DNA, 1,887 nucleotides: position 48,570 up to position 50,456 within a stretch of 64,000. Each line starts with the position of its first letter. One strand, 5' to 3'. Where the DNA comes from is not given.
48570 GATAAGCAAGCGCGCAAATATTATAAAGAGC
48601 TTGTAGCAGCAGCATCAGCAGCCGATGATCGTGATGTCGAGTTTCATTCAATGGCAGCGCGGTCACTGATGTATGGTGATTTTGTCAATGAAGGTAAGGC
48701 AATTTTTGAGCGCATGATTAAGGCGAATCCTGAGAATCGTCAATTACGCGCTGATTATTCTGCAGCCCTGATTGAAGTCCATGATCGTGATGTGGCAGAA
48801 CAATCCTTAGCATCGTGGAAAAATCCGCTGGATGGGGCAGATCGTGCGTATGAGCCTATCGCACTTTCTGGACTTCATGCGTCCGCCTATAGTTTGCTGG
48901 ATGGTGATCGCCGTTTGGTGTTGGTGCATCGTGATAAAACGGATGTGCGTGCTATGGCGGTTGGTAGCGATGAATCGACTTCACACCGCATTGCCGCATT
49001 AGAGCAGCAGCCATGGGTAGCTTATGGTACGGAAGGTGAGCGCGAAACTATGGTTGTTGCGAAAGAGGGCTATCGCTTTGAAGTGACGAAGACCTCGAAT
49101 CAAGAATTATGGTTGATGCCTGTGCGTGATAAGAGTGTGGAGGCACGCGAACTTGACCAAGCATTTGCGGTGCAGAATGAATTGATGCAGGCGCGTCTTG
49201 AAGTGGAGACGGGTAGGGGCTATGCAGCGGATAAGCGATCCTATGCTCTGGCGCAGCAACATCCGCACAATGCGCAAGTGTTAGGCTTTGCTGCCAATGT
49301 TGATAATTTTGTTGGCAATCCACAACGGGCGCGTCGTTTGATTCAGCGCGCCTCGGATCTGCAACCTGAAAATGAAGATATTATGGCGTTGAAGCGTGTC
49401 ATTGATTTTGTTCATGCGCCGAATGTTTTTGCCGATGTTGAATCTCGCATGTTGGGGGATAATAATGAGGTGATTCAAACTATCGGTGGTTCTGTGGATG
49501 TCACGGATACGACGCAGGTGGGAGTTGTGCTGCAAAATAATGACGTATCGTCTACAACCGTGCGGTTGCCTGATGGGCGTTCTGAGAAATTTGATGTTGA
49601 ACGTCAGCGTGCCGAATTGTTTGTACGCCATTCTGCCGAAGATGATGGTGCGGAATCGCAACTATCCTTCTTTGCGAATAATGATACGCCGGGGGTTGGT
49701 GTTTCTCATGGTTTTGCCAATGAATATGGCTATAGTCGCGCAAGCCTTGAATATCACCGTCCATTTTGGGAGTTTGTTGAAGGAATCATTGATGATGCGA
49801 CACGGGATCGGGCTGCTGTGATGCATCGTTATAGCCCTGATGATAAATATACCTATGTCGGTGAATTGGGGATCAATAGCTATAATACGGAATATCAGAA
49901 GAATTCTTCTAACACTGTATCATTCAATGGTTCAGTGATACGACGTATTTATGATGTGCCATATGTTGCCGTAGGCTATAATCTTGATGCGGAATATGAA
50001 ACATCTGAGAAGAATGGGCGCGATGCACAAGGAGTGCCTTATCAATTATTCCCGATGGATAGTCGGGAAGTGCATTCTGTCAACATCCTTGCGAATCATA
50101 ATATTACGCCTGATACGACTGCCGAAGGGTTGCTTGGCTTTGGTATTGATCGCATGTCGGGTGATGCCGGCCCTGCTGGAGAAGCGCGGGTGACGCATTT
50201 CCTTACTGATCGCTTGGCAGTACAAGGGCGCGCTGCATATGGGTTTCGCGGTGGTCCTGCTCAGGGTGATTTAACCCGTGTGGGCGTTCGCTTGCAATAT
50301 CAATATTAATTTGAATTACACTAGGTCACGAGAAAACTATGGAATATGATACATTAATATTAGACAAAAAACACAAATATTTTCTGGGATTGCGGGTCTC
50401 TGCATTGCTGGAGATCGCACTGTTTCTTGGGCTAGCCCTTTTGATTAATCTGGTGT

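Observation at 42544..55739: Pel-type exopolysaccharide locus with split PelA, no PelC and an enlarged PelB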

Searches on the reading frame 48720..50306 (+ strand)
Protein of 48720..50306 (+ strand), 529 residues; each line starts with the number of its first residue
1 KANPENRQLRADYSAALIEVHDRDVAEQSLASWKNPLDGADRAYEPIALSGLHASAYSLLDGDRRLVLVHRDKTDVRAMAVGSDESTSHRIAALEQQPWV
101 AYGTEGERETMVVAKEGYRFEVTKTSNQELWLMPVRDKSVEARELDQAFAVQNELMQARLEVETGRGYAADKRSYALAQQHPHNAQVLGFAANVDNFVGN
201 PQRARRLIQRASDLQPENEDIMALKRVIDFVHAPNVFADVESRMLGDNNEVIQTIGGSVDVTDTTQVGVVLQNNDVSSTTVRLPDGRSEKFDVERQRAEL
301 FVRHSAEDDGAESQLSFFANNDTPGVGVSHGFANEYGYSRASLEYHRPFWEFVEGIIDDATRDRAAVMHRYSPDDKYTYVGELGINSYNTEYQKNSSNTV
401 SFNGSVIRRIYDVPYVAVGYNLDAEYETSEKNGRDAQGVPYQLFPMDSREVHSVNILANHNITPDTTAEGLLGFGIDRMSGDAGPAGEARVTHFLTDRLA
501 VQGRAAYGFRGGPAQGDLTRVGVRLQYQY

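Call 34: search_protein_representatives(protein=window:48720-50306:+)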
Query: 529 residues. Proteins with E-value up to 0.001 (for the whole library): 477; up to 1e-10: 342; up to 1e-30: 87. The best 150 are listed.
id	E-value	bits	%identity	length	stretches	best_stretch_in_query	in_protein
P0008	4.8e-165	566.6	50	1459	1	3-529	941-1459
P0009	1.1e-146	506.1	50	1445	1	3-529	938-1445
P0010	5.3e-140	484.0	55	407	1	130-529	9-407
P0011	2.4e-105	369.7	38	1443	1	4-528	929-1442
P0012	2.2e-104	366.5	39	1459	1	3-529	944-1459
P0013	1.0e-95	337.9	39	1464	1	2-529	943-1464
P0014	7.0e-95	335.1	39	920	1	7-529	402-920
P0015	1.2e-91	324.4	37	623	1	4-525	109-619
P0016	2.3e-89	316.9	39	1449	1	4-528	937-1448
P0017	2.3e-83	297.1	39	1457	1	83-528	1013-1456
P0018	2.6e-82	293.7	35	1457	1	3-524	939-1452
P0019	1.2e-81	291.5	35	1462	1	2-528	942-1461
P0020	3.2e-81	290.1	57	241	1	291-529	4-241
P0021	4.8e-79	282.9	34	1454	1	4-529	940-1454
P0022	3.3e-78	280.1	35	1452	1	2-528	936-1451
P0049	2.7e-56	207.9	28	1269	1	4-516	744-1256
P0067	8.9e-38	146.8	30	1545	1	150-496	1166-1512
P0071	5.3e-36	140.9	27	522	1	88-492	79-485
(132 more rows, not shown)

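Call 37: find_encoding_contigs(protein=P0011, flank=10000, max_places=1)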
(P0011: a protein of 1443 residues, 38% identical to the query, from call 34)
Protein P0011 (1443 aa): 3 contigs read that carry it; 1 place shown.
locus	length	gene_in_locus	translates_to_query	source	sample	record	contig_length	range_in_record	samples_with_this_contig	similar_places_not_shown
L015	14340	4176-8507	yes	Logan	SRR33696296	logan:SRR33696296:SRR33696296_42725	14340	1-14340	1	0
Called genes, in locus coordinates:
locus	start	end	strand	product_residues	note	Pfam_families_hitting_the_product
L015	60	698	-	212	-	-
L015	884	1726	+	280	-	PF03537:Glyco_hydro_114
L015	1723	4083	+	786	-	-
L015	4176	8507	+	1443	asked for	PF01535:PPR (faint), PF07719:TPR_2 (faint), PF12895:ANAPC3 (faint), PF13428:TPR_14 (faint), PF13432:TPR_16 (faint), PF14559:TPR_19 (weak), PF23914:TPR_CcmH_CycH (faint), PF14559:TPR_19 (weak), +1 more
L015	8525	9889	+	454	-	PF13492:GAF_3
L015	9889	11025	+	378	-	-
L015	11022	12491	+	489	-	PF11997:DUF3492, PF13439:Glyco_transf_4, PF20706:GT4-conflict, PF00534:Glycos_transf_1, PF13692:Glyco_trans_1_4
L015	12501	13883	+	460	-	PF16933:PelG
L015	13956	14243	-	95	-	PF12441:CopG_antitoxin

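Call 38: find_encoding_contigs(protein=P0067, flank=10000, max_places=1)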
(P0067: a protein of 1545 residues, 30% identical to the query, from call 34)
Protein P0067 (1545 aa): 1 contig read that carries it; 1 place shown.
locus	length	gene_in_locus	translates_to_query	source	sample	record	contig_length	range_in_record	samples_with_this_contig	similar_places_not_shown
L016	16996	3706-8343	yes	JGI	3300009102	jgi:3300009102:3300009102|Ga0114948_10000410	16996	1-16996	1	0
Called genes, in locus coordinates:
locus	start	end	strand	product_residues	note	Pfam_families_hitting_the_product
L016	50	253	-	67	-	-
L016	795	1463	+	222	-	PF03537:Glyco_hydro_114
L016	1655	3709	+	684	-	-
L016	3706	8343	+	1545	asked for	PF07719:TPR_2 (faint), PF12895:ANAPC3 (faint), PF13174:TPR_6 (faint), PF13176:TPR_7 (faint), PF13181:TPR_8 (faint), PF13428:TPR_14 (faint), PF13429:TPR_15 (faint), PF14559:TPR_19 (faint)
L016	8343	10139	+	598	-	PF13492:GAF_3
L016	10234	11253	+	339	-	PF12895:ANAPC3 (faint), PF13432:TPR_16 (weak)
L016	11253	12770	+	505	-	PF11997:DUF3492, PF13579:Glyco_trans_4_4 (faint), PF13439:Glyco_transf_4 (weak), PF00534:Glycos_transf_1, PF13692:Glyco_trans_1_4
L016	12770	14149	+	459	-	PF16933:PelG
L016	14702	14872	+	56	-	-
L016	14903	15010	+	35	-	-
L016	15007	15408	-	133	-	PF20556:DUF6768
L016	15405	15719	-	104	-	PF08281:Sigma70_r4_2, PF04545:Sigma70_r4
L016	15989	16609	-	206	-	-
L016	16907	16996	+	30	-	?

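Call 40: find_encoding_contigs(protein=P0071, flank=10000, max_places=1)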
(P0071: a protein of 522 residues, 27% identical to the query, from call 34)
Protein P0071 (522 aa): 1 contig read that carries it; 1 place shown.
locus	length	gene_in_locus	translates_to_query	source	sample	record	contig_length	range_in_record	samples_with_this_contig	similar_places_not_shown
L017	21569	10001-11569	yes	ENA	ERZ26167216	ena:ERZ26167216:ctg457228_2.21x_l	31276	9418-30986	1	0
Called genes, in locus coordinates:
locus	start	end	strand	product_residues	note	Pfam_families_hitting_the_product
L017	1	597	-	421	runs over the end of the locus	PF25973:BSH_CzcB, PF25954:Beta-barrel_RND_2, PF25989:YknX_C (weak)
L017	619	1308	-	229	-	PF00069:Pkinase (weak)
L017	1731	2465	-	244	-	PF01609:DDE_Tnp_1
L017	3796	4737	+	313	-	PF03537:Glyco_hydro_114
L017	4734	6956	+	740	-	-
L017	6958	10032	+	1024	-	PF07719:TPR_2 (faint), PF13174:TPR_6 (faint), PF13181:TPR_8 (faint), PF13371:TPR_9 (faint), PF13428:TPR_14 (faint), PF13432:TPR_16 (faint), PF12895:ANAPC3 (faint), PF14559:TPR_19 (weak)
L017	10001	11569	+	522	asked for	-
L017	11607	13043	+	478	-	PF13492:GAF_3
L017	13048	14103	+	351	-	PF13428:TPR_14 (faint), PF14559:TPR_19 (faint)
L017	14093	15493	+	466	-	PF11997:DUF3492, PF13579:Glyco_trans_4_4 (faint), PF13439:Glyco_transf_4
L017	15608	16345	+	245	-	PF16933:PelG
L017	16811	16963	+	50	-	-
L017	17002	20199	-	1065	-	PF13620:CarboxypepD_reg, PF13715:CarbopepD_reg_2 (weak), PF07715:Plug (faint), PF25183:OMP_b-brl_4, PF00593:TonB_dep_Rec_b-barrel (weak)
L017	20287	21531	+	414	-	PF01011:PQQ (faint), PF13360:PQQ_2, PF13570:Beta-prop_ACSF4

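Call 41: find_encoding_contigs(protein=P0049, flank=10000, max_places=1)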
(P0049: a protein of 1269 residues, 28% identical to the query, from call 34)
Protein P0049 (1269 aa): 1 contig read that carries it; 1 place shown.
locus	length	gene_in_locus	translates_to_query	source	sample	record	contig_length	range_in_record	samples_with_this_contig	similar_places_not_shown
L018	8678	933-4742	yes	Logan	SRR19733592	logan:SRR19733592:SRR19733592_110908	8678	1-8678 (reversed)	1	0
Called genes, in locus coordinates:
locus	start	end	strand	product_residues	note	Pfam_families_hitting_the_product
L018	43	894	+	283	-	PF03537:Glyco_hydro_114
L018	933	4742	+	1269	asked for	PF13428:TPR_14 (faint), PF14559:TPR_19 (faint)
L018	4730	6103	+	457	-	PF01590:GAF (weak), PF13492:GAF_3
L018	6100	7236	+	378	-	PF14559:TPR_19 (faint), PF12895:ANAPC3 (weak)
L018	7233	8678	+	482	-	?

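Call 45: predict_structure(alignment_id=A1)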
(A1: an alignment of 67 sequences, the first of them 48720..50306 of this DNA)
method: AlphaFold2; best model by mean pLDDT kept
length: 529 residues; sequences in the alignment: 67
mean_pLDDT: 92.8   pTM: 0.82
mean pLDDT of the five models: 92.8, 91.5, 91.3, 91.0, 90.7
residues with pLDDT >= 90: 441; 70-90: 65; 50-70: 22; < 50: 1
segments of 3 or more residues with pLDDT < 50: none
pLDDT, mean of each block of 10 residues (from residue 1): 81 93 93 71 85 89 93 63 58 90 90 91 93 86 87 95 94 96 98 95 95 98 95 97 97 98 97 98 95 98 94 98 98 96 98 95 98 95 98 97 98 97 98 95 94 98 97 97 97 97 96 85 98
secondary structure, 60 per line:
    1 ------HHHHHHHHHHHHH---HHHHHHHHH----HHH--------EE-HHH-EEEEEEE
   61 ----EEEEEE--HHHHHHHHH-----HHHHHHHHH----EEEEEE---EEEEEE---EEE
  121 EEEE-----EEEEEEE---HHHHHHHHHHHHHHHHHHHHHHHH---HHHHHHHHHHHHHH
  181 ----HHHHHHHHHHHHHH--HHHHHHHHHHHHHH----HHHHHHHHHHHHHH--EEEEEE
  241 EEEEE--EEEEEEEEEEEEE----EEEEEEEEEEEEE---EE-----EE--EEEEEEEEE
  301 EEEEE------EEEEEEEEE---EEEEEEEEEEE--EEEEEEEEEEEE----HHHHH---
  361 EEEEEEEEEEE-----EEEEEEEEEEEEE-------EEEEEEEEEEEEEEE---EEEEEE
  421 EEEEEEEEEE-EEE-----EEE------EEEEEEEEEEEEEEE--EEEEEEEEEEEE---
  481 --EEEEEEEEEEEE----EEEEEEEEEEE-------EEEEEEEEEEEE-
elements in order: H7-19 H23-31 E54-60 E65-70 H73-81 H87-95 E100-105 E109-114 E118-124 E130-136 H140-163 H167-180 H185-198 H201-214 H219-232 E235-245 E248-260 E265-277 E292-305 E312-320 E324-334 E337-348 H353-357 E361-371 E377-389 E397-411 E415-430 E432-434 E440-442 E449-463 E466-477 E483-494 E499-509 E517-528

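Call 48: fold_search(model_id=the predicted structure, library=pdb)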
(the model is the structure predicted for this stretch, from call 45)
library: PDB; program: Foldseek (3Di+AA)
matches with E <= 10: 1492; with E <= 0.001: 254
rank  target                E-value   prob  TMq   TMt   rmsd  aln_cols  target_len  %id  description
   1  9h80_M                1.1e-16  1.00  0.57  0.75   4.6       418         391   13  Structure of the outer membrane exopolysaccharide transporter PelBC (released 2025-06-11)
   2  9b8a                  4.8e-11  1.00  0.46  0.44  10.3       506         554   10  Cryo-EM structure of E. coli cellulose synthase subunit C (released 2025-02-19)
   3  9b8h_A                5.5e-10  1.00  0.45  0.41   9.9       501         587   11  Cryo-EM structure of E. coli cellulose synthase subunit C with cellotetraose (released 2025-02-19)
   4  6tzk                  8.3e-09  1.00  0.44  0.51   7.9       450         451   10  Bacterial cellulose synthase outermembrane channel BcsC with terminal TPR repeat (released 2019-10-23)
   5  4y25                  1.7e-08  1.00  0.42  0.73   4.2       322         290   11  Bacterial polysaccharide outer membrane secretin (released 2016-03-16)
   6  4ctd_B                4.5e-08  1.00  0.32  0.65   9.7       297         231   12  X-ray structure of an engineered OmpG loop6-deletion (released 2014-08-13)
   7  4ctd_A                1.0e-07  1.00  0.33  0.65  10.3       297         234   12  X-ray structure of an engineered OmpG loop6-deletion (released 2014-08-13)
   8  2f1c                  1.1e-07  1.00  0.31  0.58   9.5       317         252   10  Crystal structure of the monomeric porin OmpG (released 2006-06-27)
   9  2wvp                  1.2e-07  1.00  0.32  0.57  11.6       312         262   11  Synthetically modified OmpG (released 2010-07-14)
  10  6wil                  1.8e-07  1.00  0.30  0.30  16.4       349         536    9  CdiB from Acinetobacter baumannii (released 2020-11-04)
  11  7q5c                  2.1e-07  1.00  0.31  0.57  10.6       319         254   10  Crystal structure of OmpG in space group 96 (released 2022-11-16)
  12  4gf4                  2.5e-07  1.00  0.30  0.47   9.0       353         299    9  Low pH structure of Pseudomonas putida OprB (released 2012-10-24)
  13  5ldt_A                4.7e-07  1.00  0.27  0.33  12.3       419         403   10  Crystal Structures of MOMP from Campylobacter jejuni (released 2016-10-26)
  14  2iwv_A                5.5e-07  1.00  0.32  0.56  10.8       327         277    9  Structure of the monomeric outer membrane porin OmpG in the open and closed conformation (released 2006-08-14)
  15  2x9k                  8.9e-07  1.00  0.32  0.55  11.1       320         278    9  Structure of a E.coli porin (released 2011-01-26)
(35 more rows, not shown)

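Call 76: find_related_loci(query=A5, collection=metagenome_contigs, flank=10000)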
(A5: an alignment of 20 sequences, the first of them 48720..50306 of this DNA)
Query A5 (529 aa) in metagenome_contigs; peptide patterns used: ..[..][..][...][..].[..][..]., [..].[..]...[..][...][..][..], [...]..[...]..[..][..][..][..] (x = any residue, [..] = any of these).
340 stretches matched a pattern; 20 encode a relative of the query (tblastn E <= 1e-3); 20 distinct loci.
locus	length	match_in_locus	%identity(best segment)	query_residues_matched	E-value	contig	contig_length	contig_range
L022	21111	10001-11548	37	3-529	1e-102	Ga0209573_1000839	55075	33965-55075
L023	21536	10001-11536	35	4-529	2e-91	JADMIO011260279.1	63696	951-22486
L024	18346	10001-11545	31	4-529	7e-74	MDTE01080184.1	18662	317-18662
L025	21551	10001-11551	32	4-529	6e-76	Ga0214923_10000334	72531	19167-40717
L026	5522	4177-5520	31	1-455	1e-64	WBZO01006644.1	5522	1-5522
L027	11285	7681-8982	32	99-529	9e-63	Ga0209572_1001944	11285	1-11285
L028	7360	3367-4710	33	91-529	3e-61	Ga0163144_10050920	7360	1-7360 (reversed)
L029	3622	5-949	36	214-529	2e-59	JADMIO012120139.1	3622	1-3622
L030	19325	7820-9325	29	4-508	1e-54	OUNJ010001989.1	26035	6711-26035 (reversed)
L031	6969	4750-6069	29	99-529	2e-54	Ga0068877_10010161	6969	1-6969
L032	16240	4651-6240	28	1-529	9e-52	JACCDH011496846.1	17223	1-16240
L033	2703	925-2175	27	91-502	3e-42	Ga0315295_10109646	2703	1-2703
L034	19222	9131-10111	30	154-479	4e-40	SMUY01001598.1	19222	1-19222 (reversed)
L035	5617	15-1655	25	4-529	1e-37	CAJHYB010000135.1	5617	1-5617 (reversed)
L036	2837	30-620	39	309-506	3e-35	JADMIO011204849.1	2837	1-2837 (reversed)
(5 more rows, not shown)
